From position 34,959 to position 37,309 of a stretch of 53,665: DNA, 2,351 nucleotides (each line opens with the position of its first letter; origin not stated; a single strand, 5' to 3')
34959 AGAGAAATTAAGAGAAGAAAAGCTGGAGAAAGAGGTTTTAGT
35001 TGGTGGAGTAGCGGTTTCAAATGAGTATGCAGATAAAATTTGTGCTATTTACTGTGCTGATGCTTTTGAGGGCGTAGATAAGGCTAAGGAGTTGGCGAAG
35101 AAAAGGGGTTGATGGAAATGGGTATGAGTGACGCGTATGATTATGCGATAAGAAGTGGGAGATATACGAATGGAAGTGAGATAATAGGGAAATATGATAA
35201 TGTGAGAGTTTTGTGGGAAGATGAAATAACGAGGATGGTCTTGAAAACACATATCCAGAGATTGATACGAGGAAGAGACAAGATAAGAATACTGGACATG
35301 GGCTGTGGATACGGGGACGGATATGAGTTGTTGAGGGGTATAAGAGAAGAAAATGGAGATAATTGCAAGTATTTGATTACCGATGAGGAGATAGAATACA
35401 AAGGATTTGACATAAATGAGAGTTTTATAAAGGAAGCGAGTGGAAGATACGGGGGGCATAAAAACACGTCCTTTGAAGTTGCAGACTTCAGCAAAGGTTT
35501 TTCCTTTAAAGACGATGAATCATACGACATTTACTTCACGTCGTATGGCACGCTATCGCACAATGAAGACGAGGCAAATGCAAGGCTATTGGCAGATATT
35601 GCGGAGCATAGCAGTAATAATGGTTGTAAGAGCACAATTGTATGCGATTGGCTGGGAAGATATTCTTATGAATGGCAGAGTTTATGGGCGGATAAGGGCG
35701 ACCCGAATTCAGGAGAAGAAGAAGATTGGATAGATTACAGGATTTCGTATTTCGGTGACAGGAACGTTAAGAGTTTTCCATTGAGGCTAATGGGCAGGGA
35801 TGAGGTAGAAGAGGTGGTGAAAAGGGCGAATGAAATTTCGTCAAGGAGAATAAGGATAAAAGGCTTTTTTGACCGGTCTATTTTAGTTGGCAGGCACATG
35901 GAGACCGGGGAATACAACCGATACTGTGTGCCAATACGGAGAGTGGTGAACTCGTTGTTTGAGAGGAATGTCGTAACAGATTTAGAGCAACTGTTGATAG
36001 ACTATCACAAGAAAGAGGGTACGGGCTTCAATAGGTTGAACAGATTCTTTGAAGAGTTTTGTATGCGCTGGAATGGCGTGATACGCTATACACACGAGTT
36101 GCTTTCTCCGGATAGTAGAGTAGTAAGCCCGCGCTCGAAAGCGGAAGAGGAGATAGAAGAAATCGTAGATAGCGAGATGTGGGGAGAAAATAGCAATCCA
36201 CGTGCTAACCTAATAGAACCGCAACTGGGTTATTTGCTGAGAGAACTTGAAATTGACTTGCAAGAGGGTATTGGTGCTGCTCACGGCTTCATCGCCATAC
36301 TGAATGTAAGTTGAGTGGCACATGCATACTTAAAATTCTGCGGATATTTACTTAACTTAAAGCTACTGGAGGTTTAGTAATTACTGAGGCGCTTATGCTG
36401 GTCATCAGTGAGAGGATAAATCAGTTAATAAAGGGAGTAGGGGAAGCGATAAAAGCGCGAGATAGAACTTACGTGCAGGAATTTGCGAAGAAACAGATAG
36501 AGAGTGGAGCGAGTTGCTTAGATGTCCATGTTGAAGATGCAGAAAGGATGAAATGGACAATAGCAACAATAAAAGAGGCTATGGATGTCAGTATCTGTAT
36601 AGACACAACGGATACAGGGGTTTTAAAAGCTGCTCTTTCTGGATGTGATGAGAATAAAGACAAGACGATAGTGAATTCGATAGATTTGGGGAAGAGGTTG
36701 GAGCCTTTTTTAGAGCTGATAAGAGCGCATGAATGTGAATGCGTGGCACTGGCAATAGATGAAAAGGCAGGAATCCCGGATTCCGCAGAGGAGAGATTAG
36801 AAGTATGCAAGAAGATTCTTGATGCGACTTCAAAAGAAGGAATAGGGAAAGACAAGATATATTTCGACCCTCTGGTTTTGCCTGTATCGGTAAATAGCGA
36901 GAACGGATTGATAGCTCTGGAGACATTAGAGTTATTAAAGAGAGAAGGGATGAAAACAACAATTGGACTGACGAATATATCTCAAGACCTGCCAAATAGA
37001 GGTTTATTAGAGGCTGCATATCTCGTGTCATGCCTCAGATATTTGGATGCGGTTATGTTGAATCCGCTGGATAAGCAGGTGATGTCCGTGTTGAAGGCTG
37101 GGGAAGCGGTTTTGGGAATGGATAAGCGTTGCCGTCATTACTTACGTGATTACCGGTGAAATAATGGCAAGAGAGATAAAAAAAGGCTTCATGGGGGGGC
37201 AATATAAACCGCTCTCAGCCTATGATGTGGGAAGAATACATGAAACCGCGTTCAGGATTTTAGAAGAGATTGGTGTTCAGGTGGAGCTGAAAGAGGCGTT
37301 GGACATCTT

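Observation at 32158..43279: Eleven-kb corrinoid methyl-transfer cluster with two amber-free MttB paralogues and a pterin-binding methyltransferase in an archaeal context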

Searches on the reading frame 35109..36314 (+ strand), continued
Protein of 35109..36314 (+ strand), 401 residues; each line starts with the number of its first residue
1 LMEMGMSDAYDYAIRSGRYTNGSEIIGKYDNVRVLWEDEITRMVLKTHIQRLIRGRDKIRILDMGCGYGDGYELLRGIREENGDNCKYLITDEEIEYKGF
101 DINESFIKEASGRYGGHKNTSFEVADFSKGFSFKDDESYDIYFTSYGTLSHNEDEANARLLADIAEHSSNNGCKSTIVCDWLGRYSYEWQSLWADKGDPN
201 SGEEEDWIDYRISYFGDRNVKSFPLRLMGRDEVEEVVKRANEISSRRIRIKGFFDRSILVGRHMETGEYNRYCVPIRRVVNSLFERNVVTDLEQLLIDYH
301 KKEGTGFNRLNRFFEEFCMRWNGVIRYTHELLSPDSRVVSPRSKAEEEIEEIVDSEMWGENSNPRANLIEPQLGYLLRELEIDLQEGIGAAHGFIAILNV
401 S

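Call 78: search_protein_families(library=pfam, proteins=[P0399, P0405, P0426, P0502, P0423, P0383, P0390], max_evalue=0.001)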
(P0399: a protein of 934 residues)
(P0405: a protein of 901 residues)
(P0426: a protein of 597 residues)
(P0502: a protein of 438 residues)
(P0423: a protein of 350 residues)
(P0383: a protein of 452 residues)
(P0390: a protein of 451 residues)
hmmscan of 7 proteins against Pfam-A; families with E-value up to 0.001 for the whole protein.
P0399 (934 aa): 9 families
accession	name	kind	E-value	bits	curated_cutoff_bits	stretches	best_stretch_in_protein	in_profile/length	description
PF00733.27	Asn_synthase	-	1.2e-77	262.4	21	2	204-339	2-139/354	Asparagine synthase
PF13537.11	GATase_7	-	1.1e-40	138.9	25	1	45-161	1-122/123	Glutamine amidotransferase domain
PF13522.11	GATase_6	-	8.1e-36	123.4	27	1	30-156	1-130/130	Glutamine amidotransferase domain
PF13649.12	Methyltransf_25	-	3e-10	41.1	27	1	616-692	22-95/97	Methyltransferase domain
PF08241.18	Methyltransf_11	-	4.7e-07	30.8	21.2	1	579-697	1-94/95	Methyltransferase domain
PF13847.12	Methyltransf_31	-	1.8e-06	28.1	27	1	574-695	3-106/145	Methyltransferase domain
PF08242.18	Methyltransf_12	-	2.3e-06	28.7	30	1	579-695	1-97/98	Methyltransferase domain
PF02540.23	NAD_synthase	-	1e-05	25.2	21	1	205-335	6-137/242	NAD synthase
PF13489.12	Methyltransf_23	-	6.9e-05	23.1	27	1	559-718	7-138/164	Methyltransferase domain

P0405 (901 aa): 7 families
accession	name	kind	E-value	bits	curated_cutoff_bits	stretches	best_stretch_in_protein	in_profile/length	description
PF00733.27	Asn_synthase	-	1.6e-76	258.7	21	2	184-318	2-137/354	Asparagine synthase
PF13537.11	GATase_7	-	3.8e-38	130.7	25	1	25-141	1-122/123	Glutamine amidotransferase domain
PF13522.11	GATase_6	-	5.3e-29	101.3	27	1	11-136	2-130/130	Glutamine amidotransferase domain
PF12481.13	DUF3700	-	3e-08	33.9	27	1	90-172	124-209/228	Aluminium induced protein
PF13649.12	Methyltransf_25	-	9.1e-08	33.1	27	1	589-662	23-93/97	Methyltransferase domain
PF08242.18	Methyltransf_12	-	1.2e-06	29.6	30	1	552-667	2-97/98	Methyltransferase domain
PF02540.23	NAD_synthase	-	4.7e-06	26.3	21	1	184-321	5-144/242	NAD synthase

P0426 (597 aa): 5 families
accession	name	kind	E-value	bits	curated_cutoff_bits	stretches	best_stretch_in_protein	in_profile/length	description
PF00582.32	Usp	-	3.7e-29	102.5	24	1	20-162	3-141/141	Universal stress protein family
PF13649.12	Methyltransf_25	-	1.2e-09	39.1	27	1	282-353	23-92/97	Methyltransferase domain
PF08241.18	Methyltransf_11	-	1.4e-06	29.2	21.2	1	281-343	19-76/95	Methyltransferase domain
PF08242.18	Methyltransf_12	-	0.00013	23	30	1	281-353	21-91/98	Methyltransferase domain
PF13847.12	Methyltransf_31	-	0.00013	22.1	27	1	240-334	4-84/145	Methyltransferase domain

P0502 (438 aa): 5 families
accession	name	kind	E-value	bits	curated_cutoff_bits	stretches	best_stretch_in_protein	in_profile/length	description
PF00733.27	Asn_synthase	-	2.1e-30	107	21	2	62-137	204-277/354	Asparagine synthase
PF13649.12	Methyltransf_25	-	1.4e-10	42.1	27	1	330-405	23-95/97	Methyltransferase domain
PF08242.18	Methyltransf_12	-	4.9e-06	27.6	30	1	312-405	18-94/98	Methyltransferase domain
PF13847.12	Methyltransf_31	-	5.4e-06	26.6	27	1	288-380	4-81/145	Methyltransferase domain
PF08241.18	Methyltransf_11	-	1.4e-05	26.1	21.2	0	322-405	18-89/95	Methyltransferase domain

P0423 (350 aa): 6 families
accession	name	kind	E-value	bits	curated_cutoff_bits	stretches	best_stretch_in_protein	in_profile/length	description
PF02310.24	B12-binding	-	6.7e-10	39.3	32.1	1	2-81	35-120/121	B12 binding domain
PF13649.12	Methyltransf_25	-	5.9e-09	36.9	27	1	192-269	22-96/97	Methyltransferase domain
PF08242.18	Methyltransf_12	-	2.1e-06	28.8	30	1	155-271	1-97/98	Methyltransferase domain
PF13847.12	Methyltransf_31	-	3e-06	27.4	27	1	149-274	2-109/145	Methyltransferase domain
PF08241.18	Methyltransf_11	-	0.00016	22.7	21.2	0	190-273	18-94/95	Methyltransferase domain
PF13489.12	Methyltransf_23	-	0.00036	20.7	27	1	122-188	4-59/164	Methyltransferase domain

P0383 (452 aa): 5 families
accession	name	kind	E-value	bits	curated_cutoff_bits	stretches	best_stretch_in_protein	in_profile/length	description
PF13649.12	Methyltransf_25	-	6.1e-10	40.1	27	1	118-191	22-90/97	Methyltransferase domain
PF13847.12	Methyltransf_31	-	2e-07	31.2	27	1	76-183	4-93/145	Methyltransferase domain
PF08242.18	Methyltransf_12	-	1.8e-05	25.8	30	0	80-178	1-78/98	Methyltransferase domain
PF13489.12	Methyltransf_23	-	0.00077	19.7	27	0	63-226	9-142/164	Methyltransferase domain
PF08241.18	Methyltransf_11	-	0.00078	20.5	21.2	0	115-180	16-75/95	Methyltransferase domain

P0390 (451 aa): 1 family
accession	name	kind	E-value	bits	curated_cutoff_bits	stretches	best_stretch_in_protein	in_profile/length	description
PF13649.12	Methyltransf_25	-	3.5e-07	31.3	27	1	131-204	23-93/97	Methyltransferase domain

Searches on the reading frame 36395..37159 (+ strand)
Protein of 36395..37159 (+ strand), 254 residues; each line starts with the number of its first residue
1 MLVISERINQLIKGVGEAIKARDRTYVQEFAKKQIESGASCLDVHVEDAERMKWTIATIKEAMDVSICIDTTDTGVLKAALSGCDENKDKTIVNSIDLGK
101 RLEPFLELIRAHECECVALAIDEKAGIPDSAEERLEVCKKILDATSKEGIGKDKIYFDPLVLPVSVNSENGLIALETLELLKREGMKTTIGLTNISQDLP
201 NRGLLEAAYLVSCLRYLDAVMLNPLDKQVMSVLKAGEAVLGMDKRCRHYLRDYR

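Call 3: search_protein_families(library=pfam, proteins=[window:36395-37159:+], max_evalue=0.01)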
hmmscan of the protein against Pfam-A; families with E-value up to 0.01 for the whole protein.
window:36395-37159:+ (254 aa): 2 families
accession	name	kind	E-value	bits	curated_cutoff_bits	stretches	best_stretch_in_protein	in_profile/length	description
PF00809.28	Pterin_bind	-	8e-19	68.7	25.5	1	29-196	25-208/244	Pterin binding enzyme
PF03599.22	CdhD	-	1.2e-06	27.9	24.8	1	18-228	47-246/387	CO dehydrogenase/acetyl-CoA synthase delta subunit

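Call 4: search_protein_families(library=ncbifam, proteins=[window:36395-37159:+], max_evalue=0.01)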
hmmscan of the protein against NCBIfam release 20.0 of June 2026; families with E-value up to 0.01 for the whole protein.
window:36395-37159:+ (254 aa): 8 families
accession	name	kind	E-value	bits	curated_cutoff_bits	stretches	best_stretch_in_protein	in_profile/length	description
NF005719.0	PRK07535.1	domain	6.2e-64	215.7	259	1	1-254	1-259/268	methyltetrahydrofolate:corrinoid/iron-sulfur protein methyltransferase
NF040758.1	CODH_ACS_meth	exception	1.2e-43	149.4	370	1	2-243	5-252/261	carbon monoxide dehydrogenase/acetyl-CoA synthase methytransferase subunit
TIGR02082.1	metH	equivalog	7.7e-22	76.8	1010.85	1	2-224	344-586/1182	methionine synthase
NF007024.0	PRK09490.1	equivalog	2.8e-10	38.6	1497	1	19-166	379-534/1234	methionine synthase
TIGR01496.1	DHPS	equivalog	4.4e-06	26.5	162.6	1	47-161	58-174/258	dihydropteroate synthase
TIGR00778.1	ahpD_dom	domain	0.002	17.6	27.8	1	40-65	23-48/51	alkylhydroperoxidase AhpD family core domain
NF002142.0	PRK00979.1-1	subfamily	0.0061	15.6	287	1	39-151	69-181/306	tetrahydromethanopterin S-methyltransferase subunit H family protein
NF003195.0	PRK04165.1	equivalog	0.0085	15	306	1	34-117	125-205/450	acetyl-CoA decarbonylase/synthase complex subunit gamma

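Call 56: search_solved_structures(query=window:36395-37156:+, max_evalue=0.00001)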
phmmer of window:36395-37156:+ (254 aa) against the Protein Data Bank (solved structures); distinct sequences matched with E-value up to 0.00001: 17.
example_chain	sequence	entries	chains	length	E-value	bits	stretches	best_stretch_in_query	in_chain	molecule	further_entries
2yci_X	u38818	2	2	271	4.6e-35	124.7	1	2-254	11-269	5-METHYLTETRAHYDROFOLATE CORRINOID/IRON SULFUR PROTEIN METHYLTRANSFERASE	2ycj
2yck_X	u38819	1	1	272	4.6e-35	124.7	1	2-254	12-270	5-METHYLTETRAHYDROFOLATE CORRINOID/IRON SULFUR PROTEIN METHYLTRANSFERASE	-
4o0q_A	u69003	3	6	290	3e-32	115.5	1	2-254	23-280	Dihydropteroate synthase DHPS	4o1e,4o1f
2e7f_A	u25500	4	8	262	3.3e-32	115.3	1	1-251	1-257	5-methyltetrahydrofolate corrinoid/iron sulfur protein methyltransferase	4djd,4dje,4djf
2ogy_A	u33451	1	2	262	4.4e-31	111.6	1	1-251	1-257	5-methyltetrahydrofolate corrinoid/iron sulfur protein methyltransferase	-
1f6y_A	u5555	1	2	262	1.1e-30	110.4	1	1-251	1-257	5-METHYLTETRAHYDROFOLATE CORRINOID/IRON SULFUR PROTEIN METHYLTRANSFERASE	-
1q7m_A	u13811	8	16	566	3.3e-19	72.8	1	2-240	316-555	5-methyltetrahydrofolate S-homocysteine methyltransferase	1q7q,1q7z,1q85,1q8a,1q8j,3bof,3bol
5von_A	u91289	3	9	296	6.2e-15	58.8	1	3-210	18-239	5-methyltetrahydrofolate homocysteine S-methyltransferase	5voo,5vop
9cbo_A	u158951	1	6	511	1.6e-14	57.4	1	3-203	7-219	Methionine synthase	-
9cbq_A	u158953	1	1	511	1.8e-14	57.2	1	3-203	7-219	Methionine synthase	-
9cbp_A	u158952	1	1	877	5.3e-14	55.7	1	3-203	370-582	Methionine synthase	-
9cbr_A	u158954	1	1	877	5.4e-14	55.7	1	3-203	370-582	Methionine synthase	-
8ssc_A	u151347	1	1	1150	9.2e-14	55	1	3-203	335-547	Methionine synthase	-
3k13_A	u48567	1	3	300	7.3e-11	45.5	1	28-198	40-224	5-methyltetrahydrofolate-homocysteine methyltransferase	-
8g3h_A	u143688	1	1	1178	2.2e-10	43.9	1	2-201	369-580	Methionine synthase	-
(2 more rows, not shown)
